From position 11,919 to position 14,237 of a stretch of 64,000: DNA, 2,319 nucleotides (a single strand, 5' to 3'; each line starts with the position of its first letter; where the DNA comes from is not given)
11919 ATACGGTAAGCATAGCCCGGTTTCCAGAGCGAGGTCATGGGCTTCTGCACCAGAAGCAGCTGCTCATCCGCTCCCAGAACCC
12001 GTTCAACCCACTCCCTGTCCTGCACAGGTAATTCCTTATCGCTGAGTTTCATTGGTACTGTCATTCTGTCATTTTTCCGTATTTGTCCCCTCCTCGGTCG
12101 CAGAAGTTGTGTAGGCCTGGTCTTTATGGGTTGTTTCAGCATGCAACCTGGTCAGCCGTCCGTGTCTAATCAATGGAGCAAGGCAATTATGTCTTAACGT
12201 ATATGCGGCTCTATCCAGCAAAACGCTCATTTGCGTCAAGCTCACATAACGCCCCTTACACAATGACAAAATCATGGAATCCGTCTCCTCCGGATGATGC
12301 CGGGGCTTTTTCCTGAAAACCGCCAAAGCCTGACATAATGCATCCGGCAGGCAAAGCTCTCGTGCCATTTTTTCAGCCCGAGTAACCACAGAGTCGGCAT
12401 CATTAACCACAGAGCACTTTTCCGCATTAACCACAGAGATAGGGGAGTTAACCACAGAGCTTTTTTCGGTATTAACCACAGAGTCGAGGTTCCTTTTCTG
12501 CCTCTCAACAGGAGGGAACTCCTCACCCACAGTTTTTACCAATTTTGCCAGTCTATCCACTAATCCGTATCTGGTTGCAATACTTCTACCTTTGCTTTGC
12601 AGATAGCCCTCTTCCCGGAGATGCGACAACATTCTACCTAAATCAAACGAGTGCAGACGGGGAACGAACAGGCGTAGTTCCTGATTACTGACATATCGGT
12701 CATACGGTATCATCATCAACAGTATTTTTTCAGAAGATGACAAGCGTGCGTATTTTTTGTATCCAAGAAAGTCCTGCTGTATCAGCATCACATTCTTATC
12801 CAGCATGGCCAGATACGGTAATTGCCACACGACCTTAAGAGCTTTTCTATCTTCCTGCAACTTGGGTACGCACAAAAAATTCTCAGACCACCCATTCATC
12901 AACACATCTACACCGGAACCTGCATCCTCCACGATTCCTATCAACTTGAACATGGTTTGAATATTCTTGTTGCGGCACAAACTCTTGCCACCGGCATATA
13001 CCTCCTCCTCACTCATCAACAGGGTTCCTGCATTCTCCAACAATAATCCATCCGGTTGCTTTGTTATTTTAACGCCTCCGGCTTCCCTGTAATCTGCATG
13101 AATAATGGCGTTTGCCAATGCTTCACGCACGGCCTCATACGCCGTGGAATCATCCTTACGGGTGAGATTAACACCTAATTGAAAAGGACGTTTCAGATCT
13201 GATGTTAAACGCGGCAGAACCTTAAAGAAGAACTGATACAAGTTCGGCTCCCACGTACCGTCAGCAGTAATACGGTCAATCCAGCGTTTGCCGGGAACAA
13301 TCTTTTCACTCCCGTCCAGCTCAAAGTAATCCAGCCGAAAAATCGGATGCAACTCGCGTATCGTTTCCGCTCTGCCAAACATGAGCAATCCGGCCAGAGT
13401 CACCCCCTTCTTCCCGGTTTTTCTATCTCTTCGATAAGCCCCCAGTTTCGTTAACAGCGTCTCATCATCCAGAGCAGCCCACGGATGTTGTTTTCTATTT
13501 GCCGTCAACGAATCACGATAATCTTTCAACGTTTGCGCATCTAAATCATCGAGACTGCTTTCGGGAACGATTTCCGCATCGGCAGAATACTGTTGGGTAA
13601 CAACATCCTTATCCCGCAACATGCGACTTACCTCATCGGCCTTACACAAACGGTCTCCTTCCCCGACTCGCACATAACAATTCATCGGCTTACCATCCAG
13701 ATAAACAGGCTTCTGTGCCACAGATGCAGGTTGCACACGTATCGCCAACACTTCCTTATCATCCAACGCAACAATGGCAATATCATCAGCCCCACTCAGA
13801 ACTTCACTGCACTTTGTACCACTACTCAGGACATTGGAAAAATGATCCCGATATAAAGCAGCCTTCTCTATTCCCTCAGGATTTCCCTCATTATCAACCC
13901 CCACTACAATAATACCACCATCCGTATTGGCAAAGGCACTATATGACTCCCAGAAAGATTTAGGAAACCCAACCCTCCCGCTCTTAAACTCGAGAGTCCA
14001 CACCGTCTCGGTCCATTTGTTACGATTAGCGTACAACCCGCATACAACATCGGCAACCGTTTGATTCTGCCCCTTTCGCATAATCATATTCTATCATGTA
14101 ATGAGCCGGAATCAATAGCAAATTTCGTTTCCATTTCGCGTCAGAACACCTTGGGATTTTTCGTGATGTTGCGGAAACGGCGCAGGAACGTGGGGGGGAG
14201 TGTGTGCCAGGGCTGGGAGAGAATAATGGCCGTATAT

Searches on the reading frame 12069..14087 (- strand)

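Call 85: search_protein_families(library=pfam, proteins=[window:12069-14087:-], max_evalue=0.001)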
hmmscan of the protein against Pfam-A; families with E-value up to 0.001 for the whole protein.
window:12069-14087:- (672 aa): 2 families
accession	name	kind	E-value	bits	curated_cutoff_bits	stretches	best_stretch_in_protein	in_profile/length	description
PF04326.19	SLFN_AlbA_2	-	9.1e-14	52.4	25.3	1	31-148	4-117/118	Schlafen, AlbA_2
PF13749.12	HATPase_c_4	-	3.4e-07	30.6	26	1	339-420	4-88/89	Putative ATP-dependent DNA helicase recG C-terminal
